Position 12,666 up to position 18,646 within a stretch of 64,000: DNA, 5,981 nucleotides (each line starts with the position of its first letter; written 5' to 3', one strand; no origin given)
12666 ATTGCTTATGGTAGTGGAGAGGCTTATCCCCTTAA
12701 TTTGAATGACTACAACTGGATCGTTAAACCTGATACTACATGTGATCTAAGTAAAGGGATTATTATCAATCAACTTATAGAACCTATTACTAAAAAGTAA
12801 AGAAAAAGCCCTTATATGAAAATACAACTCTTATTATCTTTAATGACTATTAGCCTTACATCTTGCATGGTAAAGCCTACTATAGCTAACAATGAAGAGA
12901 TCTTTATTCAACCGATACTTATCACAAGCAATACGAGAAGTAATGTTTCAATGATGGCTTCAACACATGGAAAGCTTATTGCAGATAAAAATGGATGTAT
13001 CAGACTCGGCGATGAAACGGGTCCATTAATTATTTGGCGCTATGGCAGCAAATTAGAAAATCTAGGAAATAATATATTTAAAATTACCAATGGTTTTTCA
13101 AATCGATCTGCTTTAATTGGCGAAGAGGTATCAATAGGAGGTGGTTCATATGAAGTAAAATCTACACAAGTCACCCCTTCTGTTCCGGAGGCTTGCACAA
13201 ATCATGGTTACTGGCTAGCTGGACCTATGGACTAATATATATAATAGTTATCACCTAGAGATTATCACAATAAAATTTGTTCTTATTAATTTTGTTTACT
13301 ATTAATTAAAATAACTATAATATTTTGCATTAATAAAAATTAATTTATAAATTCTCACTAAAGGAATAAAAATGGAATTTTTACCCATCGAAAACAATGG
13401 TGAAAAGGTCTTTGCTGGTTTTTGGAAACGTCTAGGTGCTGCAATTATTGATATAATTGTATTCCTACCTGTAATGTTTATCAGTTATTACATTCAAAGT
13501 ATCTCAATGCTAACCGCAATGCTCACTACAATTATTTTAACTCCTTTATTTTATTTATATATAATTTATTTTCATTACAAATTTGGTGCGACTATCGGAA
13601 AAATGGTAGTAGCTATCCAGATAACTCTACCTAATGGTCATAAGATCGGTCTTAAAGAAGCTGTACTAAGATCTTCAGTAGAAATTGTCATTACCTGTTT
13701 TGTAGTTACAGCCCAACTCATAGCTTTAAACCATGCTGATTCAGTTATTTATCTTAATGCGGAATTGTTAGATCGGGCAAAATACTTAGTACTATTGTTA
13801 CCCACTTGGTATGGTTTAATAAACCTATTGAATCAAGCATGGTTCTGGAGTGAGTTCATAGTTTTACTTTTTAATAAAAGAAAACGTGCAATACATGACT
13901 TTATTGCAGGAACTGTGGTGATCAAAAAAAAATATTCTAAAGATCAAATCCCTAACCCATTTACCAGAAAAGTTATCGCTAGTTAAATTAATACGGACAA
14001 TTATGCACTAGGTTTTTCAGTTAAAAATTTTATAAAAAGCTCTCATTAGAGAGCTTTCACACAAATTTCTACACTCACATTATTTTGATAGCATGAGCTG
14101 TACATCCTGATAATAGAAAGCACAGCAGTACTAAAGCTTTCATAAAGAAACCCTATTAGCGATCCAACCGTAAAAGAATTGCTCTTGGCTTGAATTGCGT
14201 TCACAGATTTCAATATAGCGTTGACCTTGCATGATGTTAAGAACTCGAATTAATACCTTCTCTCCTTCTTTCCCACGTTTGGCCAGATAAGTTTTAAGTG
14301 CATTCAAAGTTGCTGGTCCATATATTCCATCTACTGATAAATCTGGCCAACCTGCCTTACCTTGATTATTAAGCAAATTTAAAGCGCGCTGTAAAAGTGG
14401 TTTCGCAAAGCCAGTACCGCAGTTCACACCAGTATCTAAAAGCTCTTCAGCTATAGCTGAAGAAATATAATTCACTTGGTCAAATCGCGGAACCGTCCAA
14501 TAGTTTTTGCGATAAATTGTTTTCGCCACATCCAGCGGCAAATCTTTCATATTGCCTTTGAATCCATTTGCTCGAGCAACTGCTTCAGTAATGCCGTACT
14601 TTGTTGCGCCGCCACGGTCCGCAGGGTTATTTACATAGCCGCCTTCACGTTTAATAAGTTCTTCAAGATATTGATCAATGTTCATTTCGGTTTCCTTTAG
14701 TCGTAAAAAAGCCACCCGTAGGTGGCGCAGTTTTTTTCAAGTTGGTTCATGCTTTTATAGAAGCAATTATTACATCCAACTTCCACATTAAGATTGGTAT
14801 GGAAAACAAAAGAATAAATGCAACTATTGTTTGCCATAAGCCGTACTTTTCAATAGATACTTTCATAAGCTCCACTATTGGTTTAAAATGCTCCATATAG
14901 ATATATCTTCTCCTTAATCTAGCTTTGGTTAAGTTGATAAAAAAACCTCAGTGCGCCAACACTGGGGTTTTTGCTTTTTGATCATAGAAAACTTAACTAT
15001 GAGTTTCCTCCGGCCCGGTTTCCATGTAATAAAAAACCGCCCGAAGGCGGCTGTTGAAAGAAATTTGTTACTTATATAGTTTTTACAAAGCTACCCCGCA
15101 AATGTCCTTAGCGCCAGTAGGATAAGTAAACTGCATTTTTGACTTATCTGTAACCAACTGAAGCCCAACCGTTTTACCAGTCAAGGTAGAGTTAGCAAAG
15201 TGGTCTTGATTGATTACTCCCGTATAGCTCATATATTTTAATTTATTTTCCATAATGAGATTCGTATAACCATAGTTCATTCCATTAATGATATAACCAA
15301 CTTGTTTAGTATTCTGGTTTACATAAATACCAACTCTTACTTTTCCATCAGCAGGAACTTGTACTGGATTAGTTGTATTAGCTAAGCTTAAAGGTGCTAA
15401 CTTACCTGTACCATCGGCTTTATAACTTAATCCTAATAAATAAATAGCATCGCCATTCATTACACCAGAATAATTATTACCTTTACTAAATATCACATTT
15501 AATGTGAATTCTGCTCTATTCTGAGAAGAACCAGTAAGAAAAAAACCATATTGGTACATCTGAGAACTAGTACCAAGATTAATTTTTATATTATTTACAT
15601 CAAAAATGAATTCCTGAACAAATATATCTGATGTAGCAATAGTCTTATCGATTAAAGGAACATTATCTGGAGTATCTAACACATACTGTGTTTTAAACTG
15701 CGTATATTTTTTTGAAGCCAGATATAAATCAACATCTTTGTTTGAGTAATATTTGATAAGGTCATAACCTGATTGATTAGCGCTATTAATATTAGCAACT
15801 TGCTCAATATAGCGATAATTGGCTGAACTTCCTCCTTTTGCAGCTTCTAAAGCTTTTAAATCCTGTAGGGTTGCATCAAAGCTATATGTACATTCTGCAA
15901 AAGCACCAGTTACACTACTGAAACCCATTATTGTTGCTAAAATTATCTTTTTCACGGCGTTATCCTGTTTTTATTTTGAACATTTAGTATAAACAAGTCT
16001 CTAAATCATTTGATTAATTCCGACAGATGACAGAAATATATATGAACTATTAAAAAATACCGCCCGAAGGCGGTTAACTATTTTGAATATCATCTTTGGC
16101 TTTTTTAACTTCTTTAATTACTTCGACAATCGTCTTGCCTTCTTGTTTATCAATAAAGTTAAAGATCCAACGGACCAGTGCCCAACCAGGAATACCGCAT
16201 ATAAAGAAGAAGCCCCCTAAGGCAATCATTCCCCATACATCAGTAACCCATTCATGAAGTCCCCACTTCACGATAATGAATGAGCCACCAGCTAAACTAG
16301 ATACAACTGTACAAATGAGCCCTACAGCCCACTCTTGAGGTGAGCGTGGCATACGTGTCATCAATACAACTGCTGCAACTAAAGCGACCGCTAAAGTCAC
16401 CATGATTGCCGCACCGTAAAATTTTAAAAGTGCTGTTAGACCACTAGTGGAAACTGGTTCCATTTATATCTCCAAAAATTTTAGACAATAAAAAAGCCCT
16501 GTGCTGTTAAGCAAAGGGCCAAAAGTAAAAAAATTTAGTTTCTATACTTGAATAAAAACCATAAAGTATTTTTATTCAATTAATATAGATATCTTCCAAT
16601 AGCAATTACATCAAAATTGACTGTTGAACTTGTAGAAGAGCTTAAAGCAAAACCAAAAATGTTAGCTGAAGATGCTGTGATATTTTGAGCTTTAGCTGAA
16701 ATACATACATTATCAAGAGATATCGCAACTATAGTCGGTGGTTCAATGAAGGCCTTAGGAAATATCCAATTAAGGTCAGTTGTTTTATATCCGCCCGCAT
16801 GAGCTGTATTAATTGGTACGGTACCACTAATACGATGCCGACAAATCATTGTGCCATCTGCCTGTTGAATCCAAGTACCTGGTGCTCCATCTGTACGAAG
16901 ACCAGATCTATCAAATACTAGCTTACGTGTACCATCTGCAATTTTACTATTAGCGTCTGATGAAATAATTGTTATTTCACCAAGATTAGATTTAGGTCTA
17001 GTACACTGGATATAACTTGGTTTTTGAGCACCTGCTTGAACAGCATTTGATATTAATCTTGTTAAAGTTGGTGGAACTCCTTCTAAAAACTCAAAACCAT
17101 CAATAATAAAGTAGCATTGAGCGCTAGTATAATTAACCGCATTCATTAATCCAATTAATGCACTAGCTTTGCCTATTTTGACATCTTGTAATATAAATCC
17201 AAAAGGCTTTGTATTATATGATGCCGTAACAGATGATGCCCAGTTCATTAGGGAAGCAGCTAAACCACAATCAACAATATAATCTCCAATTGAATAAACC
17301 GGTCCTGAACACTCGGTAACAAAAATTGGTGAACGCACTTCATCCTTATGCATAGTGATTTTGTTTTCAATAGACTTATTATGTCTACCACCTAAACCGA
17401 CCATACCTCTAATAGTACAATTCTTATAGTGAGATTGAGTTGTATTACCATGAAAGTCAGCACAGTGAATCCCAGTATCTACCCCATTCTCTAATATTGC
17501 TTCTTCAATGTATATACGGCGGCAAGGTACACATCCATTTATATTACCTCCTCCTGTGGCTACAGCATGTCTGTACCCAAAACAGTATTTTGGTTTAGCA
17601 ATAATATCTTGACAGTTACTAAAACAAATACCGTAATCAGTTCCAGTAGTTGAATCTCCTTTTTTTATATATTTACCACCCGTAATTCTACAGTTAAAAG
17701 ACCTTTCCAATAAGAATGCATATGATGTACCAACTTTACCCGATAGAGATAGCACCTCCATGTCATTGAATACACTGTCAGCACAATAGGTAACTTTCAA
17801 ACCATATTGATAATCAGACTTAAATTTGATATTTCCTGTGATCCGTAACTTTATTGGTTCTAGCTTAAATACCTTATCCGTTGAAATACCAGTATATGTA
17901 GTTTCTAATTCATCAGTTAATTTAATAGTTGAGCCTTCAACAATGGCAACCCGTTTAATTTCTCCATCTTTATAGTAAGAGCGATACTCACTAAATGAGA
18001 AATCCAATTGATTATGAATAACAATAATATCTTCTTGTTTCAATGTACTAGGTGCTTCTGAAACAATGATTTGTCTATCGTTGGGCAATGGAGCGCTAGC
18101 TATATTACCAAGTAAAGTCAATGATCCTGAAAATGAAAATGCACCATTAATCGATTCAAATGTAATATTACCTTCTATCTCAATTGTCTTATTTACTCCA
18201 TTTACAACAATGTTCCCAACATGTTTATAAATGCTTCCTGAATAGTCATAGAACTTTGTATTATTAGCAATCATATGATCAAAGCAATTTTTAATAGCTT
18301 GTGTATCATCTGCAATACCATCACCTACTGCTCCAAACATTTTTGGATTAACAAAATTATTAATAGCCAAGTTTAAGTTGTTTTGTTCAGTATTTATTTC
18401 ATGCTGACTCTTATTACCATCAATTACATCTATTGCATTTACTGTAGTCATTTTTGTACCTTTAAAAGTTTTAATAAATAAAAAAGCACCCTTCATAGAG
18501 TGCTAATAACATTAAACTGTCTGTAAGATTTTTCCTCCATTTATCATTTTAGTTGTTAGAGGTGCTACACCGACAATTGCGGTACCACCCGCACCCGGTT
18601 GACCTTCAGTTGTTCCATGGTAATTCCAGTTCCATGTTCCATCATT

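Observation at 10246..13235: Secreted alpha-lytic-like protease surrounded by three paralogous two-Cys lipoproteins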

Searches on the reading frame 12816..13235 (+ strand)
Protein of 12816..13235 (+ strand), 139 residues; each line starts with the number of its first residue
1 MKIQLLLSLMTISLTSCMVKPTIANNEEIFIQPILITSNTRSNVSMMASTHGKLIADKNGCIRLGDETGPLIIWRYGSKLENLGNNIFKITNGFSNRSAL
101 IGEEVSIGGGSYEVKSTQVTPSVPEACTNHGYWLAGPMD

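Call 3: search_protein_families(library=pfam, proteins=[window:12816-13235:+], max_evalue=0.1)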
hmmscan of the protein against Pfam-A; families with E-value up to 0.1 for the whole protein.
window:12816-13235:+ (139 aa): 0 families

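Call 6: search_protein_families(library=ncbifam, proteins=[window:12816-13235:+], max_evalue=0.1)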
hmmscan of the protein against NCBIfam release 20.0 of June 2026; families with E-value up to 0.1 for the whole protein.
window:12816-13235:+ (139 aa): 0 families

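Call 31: search_protein_families(library=phrogs, proteins=[window:12816-13235:+], max_evalue=0.001)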
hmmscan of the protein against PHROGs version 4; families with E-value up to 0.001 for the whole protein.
window:12816-13235:+ (139 aa): 0 families

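Call 70: find_homologous_proteins(query=window:12816-13235:+)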
Query window:12816-13235:+ (139 aa): 39 proteins with E <= 0.001 among 39 candidates. Only proteins of 76 to 244 residues were searched: fused or split forms outside these lengths cannot appear, so this answer is no evidence that the protein stands alone or is whole; lengths 'longer' or 'shorter' looks for them.
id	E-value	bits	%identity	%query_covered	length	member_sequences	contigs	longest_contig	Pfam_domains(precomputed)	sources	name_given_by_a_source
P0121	2.4e-82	291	96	100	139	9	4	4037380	-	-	-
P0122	1.4e-80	285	93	100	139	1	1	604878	-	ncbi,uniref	ncbi:hypothetical protein [Acinetobacter oleivorans]|uniref:hypothetical protein n=1 Tax=Acinetobact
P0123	5.2e-80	284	92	100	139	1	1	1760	-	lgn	-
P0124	2.4e-79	282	91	100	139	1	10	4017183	-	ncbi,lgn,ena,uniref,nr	ncbi:hypothetical protein [Acinetobacter pittii]|uniref:hypothetical protein n=1 Tax=Acinetobacter p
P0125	3.3e-79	281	91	100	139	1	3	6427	-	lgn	-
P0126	3.5e-79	281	92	100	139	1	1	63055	-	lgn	-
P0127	6.3e-79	280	91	100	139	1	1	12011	-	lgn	-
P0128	1.0e-78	279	92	100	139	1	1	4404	-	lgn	-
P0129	1.3e-78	279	90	100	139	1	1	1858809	-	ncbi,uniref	ncbi:hypothetical protein [Acinetobacter pittii]|uniref:hypothetical protein n=1 Tax=Acinetobacter p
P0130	1.6e-78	279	91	100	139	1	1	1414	-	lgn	-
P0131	2.4e-78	278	91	100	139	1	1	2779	-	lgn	-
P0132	6.7e-78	277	90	100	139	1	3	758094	-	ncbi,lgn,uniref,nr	ncbi:hypothetical protein OD757_05810 [Acinetobacter sp. AYS6]|uniref:hypothetical protein n=1 Tax=A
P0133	9.0e-78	276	90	100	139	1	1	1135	-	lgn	-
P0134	4.3e-76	271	88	99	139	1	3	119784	-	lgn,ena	-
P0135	2.2e-73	262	86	100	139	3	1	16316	-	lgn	-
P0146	1.5e-68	247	81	100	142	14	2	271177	-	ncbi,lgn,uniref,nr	ncbi:hypothetical protein [Acinetobacter baumannii]|uniref:hypothetical protein n=1 Tax=Acinetobacte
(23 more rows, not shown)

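Call 71: find_encoding_contigs(protein=P0124, flank=6000, max_places=4)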
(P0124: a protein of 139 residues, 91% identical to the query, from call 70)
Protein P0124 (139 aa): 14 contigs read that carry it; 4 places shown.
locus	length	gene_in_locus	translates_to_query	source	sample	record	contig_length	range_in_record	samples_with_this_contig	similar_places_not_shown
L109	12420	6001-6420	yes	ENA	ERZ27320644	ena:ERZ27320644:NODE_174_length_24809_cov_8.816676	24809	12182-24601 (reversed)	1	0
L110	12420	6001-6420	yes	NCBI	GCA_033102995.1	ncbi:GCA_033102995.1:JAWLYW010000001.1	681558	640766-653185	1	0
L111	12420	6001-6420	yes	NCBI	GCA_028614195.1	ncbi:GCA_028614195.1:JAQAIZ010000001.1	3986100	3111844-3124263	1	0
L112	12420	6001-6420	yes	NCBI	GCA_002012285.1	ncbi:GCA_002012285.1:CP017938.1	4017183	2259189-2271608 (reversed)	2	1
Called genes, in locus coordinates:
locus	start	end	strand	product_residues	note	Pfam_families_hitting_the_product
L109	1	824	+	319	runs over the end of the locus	-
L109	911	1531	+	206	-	PF02586:SRAP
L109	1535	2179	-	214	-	-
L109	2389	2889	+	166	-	PF00717:Peptidase_S24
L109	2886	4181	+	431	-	PF00817:IMS, PF21999:IMS_HHH_1 (weak), PF11799:IMS_C, PF13438:DUF4113 (weak)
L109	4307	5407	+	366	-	PF05990:DUF900 (weak)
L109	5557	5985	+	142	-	-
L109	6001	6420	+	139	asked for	-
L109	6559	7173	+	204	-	PF06271:RDD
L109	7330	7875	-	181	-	PF05838:Glyco_hydro_108, PF09374:PG_binding_3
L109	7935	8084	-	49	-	-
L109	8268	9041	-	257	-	PF16223:DUF4882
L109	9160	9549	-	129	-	-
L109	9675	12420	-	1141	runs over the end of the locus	PF05268:GP38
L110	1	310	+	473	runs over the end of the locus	PF01406:tRNA-synt_1e, PF00133:tRNA-synt_1 (weak), PF09334:tRNA-synt_1g (weak), PF01921:tRNA-synt_1f (weak), PF09190:DALR_2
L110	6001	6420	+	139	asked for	-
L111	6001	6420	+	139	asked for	-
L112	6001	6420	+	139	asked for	-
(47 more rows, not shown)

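Call 72: find_encoding_contigs(protein=P0146, flank=6000, max_places=3)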
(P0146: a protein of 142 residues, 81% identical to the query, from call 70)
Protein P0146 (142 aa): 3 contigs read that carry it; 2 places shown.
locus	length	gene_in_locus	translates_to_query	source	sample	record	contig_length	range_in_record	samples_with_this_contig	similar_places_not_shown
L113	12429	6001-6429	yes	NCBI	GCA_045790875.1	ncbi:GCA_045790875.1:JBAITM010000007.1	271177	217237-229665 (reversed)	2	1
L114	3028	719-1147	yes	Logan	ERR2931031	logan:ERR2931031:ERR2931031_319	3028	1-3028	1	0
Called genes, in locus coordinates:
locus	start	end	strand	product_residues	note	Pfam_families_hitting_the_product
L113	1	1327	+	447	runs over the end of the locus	PF00083:Sugar_tr, PF07690:MFS_1, PF06779:MFS_4, PF07690:MFS_1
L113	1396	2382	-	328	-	PF14525:AraC_binding_2, PF00165:HTH_AraC (faint), PF12833:HTH_18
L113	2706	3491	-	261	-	PF00106:adh_short, PF08659:KR, PF23441:SDR (weak), PF13561:adh_short_C2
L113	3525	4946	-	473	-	-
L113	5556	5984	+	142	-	-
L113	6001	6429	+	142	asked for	-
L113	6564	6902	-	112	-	-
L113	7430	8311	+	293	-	PF00126:HTH_1, PF03466:LysR_substrate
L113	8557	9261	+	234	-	PF01144:CoA_trans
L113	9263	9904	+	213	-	PF01144:CoA_trans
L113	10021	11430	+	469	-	PF02667:SCFA_trans, PF03606:DcuC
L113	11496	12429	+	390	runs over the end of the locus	PF00108:Thiolase_N, PF02803:Thiolase_C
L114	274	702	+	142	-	-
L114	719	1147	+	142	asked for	-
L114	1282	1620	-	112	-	-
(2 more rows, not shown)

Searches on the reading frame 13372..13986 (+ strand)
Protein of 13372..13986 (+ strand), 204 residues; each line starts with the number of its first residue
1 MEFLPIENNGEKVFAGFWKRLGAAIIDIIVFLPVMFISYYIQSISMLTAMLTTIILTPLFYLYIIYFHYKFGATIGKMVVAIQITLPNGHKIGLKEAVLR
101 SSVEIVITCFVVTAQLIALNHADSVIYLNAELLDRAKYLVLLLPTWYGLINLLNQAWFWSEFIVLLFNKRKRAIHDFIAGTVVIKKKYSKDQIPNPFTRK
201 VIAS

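Call 3: search_protein_families(library=pfam, proteins=[window:13372-13986:+], max_evalue=0.1)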
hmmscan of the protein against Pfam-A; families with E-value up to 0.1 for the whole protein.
window:13372-13986:+ (204 aa): 3 families
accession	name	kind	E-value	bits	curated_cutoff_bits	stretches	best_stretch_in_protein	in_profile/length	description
PF06271.18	RDD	-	1.9e-19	70.7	24.1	1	15-180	2-137/137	RDD family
PF09835.14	DUF2062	-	0.0053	17.1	27.4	1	34-110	43-116/147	Uncharacterized protein conserved in bacteria (DUF2062)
PF03824.22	NicO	-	0.093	12.5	27.7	1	8-67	35-95/287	High-affinity nickel-transport protein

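Call 6: search_protein_families(library=ncbifam, proteins=[window:13372-13986:+], max_evalue=0.1)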
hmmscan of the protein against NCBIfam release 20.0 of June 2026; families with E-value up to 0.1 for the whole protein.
window:13372-13986:+ (204 aa): 0 families

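Call 31: search_protein_families(library=phrogs, proteins=[window:13372-13986:+], max_evalue=0.001)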
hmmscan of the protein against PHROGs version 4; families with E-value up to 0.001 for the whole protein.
window:13372-13986:+ (204 aa): 0 families

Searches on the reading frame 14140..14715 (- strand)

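Call 3: search_protein_families(library=pfam, proteins=[window:14140-14715:-], max_evalue=0.1)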
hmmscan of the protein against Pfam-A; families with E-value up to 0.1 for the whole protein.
window:14140-14715:- (191 aa): 3 families
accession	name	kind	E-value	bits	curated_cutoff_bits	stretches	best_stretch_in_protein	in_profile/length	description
PF05838.17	Glyco_hydro_108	-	3e-24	85.8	21.2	1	18-100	2-85/85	Glycosyl hydrolase 108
PF09374.15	PG_binding_3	-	1.3e-18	67.3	24.6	1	107-189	5-76/76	Predicted Peptidoglycan domain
PF01471.23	PG_binding_1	-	0.025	15.2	23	0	126-140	43-57/57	Putative peptidoglycan binding domain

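Call 31: search_protein_families(library=phrogs, proteins=[window:14140-14715:-], max_evalue=0.001)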
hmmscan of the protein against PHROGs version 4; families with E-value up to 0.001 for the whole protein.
window:14140-14715:- (191 aa): 3 families
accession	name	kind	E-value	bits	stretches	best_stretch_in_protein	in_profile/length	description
phrog_12853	-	unknown function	3.9e-65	219.2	1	11-142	1-131/131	-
phrog_315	-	lysis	8.7e-53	180.8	1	7-189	329-485/677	endolysin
phrog_24205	-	unknown function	1.3e-14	54.9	1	11-37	1-27/45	-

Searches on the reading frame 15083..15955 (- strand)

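Call 3: search_protein_families(library=pfam, proteins=[window:15083-15955:-], max_evalue=0.1)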
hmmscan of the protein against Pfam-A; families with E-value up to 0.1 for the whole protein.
window:15083-15955:- (290 aa): 1 family
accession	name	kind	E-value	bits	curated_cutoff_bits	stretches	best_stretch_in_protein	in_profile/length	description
PF16223.10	DUF4882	-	1.6e-16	60.8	32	1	204-287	185-266/267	Domain of unknown function (DUF4882)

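Call 31: search_protein_families(library=phrogs, proteins=[window:15083-15955:-], max_evalue=0.001)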
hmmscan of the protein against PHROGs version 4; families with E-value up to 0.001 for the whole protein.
window:15083-15955:- (290 aa): 1 family
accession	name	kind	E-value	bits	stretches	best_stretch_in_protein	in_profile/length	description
phrog_21016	-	unknown function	4e-104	348.8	1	2-290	2-257/257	-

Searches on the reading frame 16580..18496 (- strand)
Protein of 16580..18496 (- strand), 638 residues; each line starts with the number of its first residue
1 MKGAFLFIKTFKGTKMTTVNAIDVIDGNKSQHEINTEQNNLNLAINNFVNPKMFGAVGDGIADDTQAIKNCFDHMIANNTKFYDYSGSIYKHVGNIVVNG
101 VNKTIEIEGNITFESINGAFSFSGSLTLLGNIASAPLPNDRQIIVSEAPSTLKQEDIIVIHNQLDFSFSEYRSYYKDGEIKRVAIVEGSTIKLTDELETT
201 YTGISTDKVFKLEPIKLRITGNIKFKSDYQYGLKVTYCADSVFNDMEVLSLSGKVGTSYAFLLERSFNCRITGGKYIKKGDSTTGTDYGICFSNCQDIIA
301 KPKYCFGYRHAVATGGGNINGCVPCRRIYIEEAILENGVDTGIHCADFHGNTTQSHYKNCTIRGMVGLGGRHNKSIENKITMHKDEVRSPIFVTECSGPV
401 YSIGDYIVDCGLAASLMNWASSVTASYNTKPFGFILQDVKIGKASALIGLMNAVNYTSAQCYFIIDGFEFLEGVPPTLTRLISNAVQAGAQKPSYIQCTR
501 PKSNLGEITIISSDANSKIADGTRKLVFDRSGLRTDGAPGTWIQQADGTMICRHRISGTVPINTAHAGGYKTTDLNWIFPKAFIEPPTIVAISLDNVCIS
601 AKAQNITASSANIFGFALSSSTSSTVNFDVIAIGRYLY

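Call 31: search_protein_families(library=phrogs, proteins=[window:16580-18496:-], max_evalue=0.001)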
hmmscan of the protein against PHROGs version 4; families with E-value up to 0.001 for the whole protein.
window:16580-18496:- (638 aa): 10 families
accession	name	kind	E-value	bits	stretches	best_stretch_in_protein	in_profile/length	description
phrog_13768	-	tail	4.3e-52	178.6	1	14-408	118-505/718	tail protein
phrog_2712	-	tail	2.6e-12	46.9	1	538-636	597-698/700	tail fiber protein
phrog_14558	-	tail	1.4e-11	44.4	1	21-314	77-377/740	tail spike protein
phrog_7458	-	tail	3e-10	40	1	17-288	92-372/732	tail spike protein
phrog_17312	-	tail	5.1e-09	35.9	1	38-134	292-379/792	tail protein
phrog_27156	-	tail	6.1e-07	28.9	1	34-81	78-125/707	tail spike protein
phrog_15455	-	tail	4e-06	26.6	1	24-109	137-206/652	tail fiber protein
phrog_20911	-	tail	6e-06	26.1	1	20-79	138-195/654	tail spike protein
phrog_13893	-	tail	0.0001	21.8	1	49-92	198-239/648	tail protein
phrog_14442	-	tail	0.00023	20.8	1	29-74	173-218/733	tail protein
